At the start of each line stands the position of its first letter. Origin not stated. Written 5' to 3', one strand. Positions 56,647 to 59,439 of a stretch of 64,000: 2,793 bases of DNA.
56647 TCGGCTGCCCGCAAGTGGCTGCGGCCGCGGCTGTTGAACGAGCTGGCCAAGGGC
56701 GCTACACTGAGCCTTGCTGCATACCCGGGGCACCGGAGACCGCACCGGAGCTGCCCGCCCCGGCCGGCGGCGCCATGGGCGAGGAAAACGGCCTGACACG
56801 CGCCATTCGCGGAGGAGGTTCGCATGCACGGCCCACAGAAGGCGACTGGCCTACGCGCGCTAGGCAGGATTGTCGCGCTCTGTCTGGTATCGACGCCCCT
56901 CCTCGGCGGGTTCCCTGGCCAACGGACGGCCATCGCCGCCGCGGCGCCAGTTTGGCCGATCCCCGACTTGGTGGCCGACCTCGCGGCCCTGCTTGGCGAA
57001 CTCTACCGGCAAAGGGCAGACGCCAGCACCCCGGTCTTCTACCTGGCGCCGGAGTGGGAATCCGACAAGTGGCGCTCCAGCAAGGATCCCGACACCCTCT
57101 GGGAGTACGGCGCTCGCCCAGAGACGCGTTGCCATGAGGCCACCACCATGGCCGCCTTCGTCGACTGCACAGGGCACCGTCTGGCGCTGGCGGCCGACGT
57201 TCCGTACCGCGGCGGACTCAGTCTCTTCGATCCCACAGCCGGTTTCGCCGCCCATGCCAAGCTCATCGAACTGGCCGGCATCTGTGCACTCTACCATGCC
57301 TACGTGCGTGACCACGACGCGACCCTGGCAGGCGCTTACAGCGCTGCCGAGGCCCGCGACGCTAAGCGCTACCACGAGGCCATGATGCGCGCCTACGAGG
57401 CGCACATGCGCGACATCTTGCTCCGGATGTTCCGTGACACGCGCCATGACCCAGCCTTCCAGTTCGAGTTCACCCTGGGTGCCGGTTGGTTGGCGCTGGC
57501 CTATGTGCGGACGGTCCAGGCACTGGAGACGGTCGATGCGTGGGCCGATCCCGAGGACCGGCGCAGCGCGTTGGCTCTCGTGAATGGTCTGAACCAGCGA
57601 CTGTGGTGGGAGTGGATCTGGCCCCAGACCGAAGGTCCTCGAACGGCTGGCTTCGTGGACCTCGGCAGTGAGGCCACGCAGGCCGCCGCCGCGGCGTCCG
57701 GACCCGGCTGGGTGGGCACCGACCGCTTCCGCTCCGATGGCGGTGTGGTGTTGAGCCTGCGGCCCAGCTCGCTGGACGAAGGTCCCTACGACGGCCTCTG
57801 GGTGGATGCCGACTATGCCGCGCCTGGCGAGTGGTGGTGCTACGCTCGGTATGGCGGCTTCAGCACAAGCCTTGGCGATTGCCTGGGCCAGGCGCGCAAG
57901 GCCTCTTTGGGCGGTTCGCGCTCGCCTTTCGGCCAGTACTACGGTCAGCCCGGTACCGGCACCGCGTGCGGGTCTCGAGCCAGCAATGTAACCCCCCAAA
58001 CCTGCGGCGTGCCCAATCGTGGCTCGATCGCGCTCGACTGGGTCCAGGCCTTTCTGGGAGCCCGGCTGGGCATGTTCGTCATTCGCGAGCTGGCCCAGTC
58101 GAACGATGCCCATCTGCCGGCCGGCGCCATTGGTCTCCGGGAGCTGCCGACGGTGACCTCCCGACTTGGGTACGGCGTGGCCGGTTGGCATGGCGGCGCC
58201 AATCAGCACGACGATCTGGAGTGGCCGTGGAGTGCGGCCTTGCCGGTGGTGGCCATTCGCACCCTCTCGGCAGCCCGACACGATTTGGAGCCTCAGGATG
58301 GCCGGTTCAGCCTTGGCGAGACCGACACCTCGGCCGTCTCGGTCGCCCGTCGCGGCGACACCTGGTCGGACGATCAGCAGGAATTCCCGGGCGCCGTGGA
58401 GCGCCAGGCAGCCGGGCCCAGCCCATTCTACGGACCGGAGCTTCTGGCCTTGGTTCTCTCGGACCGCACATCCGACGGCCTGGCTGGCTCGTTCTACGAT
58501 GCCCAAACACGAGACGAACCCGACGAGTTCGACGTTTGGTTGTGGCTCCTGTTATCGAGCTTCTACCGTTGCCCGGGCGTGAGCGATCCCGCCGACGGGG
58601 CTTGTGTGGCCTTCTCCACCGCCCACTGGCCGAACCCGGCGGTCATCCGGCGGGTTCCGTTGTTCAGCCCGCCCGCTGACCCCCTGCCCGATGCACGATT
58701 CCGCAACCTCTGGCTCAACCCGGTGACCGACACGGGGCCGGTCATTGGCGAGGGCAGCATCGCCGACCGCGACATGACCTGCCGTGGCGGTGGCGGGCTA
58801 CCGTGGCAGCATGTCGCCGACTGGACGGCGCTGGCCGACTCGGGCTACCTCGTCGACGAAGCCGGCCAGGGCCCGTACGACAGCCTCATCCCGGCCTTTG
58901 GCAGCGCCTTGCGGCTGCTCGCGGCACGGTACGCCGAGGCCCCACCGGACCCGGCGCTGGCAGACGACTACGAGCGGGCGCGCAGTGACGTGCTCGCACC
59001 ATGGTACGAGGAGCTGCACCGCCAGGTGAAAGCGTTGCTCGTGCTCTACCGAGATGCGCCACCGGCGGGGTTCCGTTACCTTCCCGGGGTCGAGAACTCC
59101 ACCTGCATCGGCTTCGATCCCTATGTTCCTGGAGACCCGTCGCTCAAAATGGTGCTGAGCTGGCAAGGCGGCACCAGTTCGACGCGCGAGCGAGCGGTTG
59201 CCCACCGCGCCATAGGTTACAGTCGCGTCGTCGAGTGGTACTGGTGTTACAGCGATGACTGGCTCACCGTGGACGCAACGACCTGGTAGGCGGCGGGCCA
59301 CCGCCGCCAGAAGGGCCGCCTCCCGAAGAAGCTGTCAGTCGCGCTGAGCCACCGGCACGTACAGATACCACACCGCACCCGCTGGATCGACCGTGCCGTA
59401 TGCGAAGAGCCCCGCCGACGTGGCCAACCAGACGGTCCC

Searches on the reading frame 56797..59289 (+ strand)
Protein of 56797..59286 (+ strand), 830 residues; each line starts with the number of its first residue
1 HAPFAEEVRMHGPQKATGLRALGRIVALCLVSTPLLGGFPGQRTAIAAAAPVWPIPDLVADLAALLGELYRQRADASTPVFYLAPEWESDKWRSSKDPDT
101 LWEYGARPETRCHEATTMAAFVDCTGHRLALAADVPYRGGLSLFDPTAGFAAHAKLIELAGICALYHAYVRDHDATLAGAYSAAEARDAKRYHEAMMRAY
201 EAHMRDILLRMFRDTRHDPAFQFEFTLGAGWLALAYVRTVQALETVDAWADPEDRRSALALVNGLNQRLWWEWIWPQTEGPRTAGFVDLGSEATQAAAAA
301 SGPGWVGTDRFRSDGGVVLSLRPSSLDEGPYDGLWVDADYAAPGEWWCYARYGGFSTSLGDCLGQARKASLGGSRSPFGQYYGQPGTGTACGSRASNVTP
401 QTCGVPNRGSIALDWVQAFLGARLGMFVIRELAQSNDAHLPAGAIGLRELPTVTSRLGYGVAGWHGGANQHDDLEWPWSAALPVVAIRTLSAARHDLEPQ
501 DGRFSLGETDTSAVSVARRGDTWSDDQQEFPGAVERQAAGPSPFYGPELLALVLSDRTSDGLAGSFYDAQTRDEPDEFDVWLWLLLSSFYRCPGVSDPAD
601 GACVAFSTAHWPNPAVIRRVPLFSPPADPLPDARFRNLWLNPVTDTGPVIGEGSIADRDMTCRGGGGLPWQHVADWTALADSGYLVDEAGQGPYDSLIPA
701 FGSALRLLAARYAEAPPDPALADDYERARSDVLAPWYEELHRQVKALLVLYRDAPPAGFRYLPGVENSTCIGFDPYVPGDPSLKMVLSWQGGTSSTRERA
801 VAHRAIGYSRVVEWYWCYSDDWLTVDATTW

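Call 14: find_encoding_contigs(protein=window:56824-59289:+, flank=10000, max_places=6)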
Protein window:56824-59289:+ (821 aa): no gene with exactly this product is on record in the collection.

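Call 19: search_protein_families(library=pfam, proteins=[window:56797-59286:+], max_evalue=0.01)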
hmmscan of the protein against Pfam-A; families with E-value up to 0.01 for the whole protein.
window:56797-59286:+ (830 aa): 0 families
